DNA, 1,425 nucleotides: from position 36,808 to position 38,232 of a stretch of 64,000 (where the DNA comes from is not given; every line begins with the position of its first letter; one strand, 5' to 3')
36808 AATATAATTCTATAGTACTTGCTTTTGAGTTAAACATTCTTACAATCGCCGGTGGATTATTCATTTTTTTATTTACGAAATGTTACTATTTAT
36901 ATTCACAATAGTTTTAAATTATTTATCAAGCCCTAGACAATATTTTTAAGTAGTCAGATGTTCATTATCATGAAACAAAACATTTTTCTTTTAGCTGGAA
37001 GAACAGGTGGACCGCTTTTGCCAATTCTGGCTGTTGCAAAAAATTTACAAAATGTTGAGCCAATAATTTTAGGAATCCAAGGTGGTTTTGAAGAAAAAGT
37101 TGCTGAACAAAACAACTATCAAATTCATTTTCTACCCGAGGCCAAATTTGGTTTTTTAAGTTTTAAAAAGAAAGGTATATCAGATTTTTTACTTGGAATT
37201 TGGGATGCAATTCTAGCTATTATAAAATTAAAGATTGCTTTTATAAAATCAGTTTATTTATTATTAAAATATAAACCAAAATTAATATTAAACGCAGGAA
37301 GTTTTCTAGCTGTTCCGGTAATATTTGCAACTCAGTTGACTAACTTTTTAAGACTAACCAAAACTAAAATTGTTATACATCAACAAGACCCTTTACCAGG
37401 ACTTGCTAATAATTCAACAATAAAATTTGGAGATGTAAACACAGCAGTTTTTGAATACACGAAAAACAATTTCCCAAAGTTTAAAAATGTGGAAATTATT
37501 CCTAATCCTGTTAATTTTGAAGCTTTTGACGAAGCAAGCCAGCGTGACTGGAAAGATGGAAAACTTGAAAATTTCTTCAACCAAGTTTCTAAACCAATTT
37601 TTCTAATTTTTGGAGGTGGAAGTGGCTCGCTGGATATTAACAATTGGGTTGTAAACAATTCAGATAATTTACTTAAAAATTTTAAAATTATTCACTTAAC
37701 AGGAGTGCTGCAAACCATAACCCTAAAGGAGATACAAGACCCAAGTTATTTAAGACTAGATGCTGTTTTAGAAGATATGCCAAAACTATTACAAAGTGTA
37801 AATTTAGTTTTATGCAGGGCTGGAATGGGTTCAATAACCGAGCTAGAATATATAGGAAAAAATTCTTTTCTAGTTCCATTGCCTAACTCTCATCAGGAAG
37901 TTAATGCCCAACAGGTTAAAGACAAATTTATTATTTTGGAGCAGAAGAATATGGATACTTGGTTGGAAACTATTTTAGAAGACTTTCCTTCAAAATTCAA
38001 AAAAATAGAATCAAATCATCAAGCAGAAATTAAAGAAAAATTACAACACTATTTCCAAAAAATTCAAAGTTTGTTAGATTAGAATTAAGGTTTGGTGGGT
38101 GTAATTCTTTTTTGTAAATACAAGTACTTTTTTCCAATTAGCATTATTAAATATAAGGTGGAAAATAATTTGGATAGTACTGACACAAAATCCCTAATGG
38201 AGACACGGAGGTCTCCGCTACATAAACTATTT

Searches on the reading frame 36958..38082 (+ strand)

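Call 28: search_protein_families(library=pfam, proteins=[window:36958-38082:+], max_evalue=0.001)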
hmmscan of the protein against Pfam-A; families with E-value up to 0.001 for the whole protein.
window:36958-38082:+ (374 aa): 3 families
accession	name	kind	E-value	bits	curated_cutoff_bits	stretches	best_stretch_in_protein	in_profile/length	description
PF04101.22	Glyco_tran_28_C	-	2.9e-17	63.6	22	1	216-360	3-157/166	Glycosyltransferase family 28 C-terminal domain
PF03033.26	Glyco_transf_28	-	1.9e-13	51.1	26.2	1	9-153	1-129/139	Glycosyltransferase family 28 N-terminal domain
PF08660.17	Alg14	-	0.00031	21.2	27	1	85-139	72-126/171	Oligosaccharide biosynthesis protein Alg14 like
